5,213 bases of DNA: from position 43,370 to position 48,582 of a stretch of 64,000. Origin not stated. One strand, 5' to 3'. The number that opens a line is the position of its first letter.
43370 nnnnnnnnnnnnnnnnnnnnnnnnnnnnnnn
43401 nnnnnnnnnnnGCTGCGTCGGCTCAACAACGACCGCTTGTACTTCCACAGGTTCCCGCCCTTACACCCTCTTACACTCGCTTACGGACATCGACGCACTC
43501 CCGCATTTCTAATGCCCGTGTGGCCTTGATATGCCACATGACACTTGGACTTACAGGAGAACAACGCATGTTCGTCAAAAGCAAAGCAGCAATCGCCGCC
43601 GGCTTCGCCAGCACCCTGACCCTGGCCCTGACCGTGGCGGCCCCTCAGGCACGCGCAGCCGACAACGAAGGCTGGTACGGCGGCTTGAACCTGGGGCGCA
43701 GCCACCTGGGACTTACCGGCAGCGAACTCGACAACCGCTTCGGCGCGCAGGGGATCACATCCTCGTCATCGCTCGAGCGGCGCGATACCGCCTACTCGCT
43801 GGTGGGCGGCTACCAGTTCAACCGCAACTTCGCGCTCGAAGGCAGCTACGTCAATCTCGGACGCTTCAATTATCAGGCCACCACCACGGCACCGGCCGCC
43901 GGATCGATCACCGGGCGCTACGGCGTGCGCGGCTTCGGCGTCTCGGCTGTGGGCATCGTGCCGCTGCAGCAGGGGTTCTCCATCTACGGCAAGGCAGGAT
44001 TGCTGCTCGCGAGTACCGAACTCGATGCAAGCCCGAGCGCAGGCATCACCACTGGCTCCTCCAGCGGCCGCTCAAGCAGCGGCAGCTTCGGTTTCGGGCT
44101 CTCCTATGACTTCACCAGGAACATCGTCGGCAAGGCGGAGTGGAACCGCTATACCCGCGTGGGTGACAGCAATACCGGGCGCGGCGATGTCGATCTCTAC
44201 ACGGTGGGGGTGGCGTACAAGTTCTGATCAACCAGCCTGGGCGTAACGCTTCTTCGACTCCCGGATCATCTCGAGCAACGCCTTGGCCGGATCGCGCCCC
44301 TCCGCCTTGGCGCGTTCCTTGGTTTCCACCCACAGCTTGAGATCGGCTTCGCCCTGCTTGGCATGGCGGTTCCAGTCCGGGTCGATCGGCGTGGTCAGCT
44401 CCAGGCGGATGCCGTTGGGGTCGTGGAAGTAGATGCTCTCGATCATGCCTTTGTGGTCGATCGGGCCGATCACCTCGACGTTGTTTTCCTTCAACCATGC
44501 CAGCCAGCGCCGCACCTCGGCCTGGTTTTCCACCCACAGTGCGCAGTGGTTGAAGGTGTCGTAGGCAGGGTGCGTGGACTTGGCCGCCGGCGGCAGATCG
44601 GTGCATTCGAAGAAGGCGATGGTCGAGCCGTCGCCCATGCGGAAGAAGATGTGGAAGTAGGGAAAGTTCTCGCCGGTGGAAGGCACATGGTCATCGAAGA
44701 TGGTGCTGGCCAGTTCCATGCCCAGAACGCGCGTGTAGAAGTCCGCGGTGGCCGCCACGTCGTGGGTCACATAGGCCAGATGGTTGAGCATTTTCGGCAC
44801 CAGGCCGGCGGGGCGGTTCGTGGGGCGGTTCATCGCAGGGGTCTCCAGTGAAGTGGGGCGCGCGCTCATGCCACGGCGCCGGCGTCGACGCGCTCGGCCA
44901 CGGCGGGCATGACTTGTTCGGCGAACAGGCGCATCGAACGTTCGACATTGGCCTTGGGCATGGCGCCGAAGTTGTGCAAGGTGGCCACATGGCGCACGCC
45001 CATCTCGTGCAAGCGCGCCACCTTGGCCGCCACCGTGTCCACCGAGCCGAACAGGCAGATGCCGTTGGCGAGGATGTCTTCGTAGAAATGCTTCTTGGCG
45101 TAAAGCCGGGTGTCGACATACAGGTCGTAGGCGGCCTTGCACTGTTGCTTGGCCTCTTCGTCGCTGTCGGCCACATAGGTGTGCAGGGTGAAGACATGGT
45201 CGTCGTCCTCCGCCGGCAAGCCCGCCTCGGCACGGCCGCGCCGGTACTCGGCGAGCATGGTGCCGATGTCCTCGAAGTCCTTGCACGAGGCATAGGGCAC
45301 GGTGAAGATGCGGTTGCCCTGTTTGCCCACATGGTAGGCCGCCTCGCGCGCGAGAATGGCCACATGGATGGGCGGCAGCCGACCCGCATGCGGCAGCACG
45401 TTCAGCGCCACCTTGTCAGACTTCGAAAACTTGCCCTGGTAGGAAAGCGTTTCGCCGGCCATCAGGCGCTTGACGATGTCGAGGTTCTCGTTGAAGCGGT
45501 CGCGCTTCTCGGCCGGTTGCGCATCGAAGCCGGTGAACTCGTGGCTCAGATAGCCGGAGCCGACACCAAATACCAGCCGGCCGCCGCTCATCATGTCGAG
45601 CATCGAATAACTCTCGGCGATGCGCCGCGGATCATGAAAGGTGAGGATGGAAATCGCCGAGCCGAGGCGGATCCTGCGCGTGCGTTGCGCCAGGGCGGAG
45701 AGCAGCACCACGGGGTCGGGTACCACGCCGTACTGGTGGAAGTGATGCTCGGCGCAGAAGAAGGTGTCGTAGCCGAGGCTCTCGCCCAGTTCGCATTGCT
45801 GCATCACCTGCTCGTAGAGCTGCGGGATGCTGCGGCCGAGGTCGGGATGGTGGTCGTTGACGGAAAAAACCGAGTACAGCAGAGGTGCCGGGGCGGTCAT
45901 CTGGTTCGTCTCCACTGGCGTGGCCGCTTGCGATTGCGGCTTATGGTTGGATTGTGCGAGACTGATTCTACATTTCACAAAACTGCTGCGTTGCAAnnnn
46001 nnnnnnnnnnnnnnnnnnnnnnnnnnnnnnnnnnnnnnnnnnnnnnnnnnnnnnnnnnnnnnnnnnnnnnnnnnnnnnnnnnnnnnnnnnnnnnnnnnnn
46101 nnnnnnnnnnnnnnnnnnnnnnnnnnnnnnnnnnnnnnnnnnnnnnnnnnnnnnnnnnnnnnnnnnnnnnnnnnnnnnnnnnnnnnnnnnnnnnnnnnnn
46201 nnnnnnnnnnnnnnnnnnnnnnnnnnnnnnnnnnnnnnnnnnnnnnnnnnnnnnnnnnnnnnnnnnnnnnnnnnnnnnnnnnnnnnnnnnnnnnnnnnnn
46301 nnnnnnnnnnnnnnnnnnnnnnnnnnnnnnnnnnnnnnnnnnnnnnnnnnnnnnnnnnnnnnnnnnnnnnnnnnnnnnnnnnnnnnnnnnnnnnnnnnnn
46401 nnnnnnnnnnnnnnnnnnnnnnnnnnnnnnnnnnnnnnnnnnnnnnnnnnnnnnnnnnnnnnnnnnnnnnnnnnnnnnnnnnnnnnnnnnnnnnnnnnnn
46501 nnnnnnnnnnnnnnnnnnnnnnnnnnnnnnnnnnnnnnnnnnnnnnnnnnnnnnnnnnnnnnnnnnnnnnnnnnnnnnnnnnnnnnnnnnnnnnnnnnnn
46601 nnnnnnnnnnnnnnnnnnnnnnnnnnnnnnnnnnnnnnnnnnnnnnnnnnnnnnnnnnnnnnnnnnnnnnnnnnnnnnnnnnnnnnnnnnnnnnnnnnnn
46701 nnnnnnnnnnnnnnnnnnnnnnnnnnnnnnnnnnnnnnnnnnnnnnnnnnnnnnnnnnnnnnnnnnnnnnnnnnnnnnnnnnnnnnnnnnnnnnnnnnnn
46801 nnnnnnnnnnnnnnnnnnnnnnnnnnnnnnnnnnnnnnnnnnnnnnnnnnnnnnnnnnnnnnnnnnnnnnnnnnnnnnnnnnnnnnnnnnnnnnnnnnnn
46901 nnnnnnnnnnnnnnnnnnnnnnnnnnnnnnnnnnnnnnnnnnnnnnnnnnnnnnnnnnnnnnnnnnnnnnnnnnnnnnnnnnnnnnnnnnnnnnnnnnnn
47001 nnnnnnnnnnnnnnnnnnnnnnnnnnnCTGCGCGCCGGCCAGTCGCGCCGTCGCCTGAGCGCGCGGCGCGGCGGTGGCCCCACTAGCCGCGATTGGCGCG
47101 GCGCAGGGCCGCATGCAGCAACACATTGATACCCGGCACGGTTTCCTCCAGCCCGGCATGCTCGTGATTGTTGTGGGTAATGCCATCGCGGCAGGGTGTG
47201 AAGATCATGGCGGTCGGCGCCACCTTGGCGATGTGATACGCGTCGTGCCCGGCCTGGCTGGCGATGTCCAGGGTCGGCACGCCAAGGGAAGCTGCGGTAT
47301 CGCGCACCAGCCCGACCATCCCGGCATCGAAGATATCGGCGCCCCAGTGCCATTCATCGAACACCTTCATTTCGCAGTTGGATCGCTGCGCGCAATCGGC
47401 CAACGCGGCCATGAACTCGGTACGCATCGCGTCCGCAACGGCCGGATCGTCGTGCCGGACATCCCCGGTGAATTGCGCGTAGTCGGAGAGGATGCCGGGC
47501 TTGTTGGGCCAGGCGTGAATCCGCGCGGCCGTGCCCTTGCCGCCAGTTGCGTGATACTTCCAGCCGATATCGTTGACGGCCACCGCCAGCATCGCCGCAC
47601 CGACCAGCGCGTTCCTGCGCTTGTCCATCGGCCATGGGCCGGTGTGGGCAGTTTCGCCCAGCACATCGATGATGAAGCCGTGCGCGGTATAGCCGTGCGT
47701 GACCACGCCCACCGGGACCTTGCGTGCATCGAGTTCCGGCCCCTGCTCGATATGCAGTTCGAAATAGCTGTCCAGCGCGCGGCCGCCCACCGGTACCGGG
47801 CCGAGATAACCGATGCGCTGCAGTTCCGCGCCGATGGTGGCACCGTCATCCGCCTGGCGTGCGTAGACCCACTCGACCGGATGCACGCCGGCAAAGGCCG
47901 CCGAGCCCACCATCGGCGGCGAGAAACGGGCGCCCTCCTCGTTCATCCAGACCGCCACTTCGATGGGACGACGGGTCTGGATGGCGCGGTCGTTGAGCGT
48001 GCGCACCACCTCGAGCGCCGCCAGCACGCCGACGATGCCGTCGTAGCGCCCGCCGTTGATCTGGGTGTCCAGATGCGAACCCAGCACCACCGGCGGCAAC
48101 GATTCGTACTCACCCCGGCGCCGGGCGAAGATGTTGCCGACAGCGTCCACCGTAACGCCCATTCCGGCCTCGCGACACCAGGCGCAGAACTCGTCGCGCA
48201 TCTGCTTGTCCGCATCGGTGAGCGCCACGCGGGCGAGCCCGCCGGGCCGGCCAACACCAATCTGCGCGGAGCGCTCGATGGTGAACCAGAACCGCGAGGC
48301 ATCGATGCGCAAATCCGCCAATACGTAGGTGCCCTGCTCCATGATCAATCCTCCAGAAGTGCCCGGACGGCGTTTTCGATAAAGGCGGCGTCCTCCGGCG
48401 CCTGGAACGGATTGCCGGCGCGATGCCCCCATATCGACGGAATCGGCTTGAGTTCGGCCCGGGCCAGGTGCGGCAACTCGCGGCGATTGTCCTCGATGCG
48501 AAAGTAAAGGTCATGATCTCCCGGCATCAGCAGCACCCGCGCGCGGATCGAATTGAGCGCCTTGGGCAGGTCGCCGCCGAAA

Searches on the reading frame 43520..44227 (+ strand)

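Call 20: search_protein_families(library=pfam, proteins=[window:43520-44227:+], max_evalue=0.00001)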
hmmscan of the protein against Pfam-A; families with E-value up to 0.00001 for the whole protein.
window:43520-44227:+ (235 aa): 2 families
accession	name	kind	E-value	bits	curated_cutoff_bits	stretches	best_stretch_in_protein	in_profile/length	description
PF01389.23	OmpA_membrane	-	2e-22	80.3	21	1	49-235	3-176/180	OmpA-like transmembrane domain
PF13505.12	OMP_b-brl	-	4.6e-20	72.9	28.7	1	32-235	2-175/175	Outer membrane protein beta-barrel domain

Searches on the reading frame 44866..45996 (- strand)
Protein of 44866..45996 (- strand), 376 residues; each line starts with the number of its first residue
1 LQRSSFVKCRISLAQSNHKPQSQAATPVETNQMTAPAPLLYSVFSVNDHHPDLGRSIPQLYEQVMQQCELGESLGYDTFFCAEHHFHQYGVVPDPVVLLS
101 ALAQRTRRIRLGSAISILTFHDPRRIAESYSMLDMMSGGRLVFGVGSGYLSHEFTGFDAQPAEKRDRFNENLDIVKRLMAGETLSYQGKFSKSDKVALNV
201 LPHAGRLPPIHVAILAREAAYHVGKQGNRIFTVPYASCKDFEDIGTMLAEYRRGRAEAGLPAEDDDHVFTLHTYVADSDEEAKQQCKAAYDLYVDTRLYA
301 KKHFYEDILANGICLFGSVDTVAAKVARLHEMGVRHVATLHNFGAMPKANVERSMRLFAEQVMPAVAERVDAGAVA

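Call 20: search_protein_families(library=pfam, proteins=[window:44866-45996:-], max_evalue=0.00001)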
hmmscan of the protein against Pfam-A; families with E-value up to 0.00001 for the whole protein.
window:44866-45996:- (376 aa): 1 family
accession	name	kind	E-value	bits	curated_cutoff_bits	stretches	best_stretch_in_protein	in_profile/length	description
PF00296.26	Bac_luciferase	-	9.1e-59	199.8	27.9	1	42-336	4-314/314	Luciferase-like monooxygenase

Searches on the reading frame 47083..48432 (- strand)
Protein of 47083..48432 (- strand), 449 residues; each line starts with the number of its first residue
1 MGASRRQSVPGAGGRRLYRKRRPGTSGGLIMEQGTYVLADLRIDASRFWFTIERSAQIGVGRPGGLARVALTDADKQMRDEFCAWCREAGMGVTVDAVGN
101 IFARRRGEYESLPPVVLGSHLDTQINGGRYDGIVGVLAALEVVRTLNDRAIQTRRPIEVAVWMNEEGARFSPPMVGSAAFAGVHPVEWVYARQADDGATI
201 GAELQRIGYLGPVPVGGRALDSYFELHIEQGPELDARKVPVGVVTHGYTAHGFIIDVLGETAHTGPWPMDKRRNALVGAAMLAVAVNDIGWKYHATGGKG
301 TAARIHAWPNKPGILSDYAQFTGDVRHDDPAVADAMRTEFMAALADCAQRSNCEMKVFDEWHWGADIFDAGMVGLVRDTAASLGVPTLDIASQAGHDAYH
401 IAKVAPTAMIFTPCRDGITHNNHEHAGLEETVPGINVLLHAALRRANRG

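Call 20: search_protein_families(library=pfam, proteins=[window:47083-48432:-], max_evalue=0.00001)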
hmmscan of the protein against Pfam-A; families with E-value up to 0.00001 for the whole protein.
window:47083-48432:- (449 aa): 2 families
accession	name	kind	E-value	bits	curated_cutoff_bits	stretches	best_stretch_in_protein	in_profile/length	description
PF01546.33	Peptidase_M20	-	2.9e-24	86.6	24.6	1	117-443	2-205/206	Peptidase family M20/M25/M40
PF04389.22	Peptidase_M28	-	2.6e-07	31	21.3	1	100-184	1-80/193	Peptidase family M28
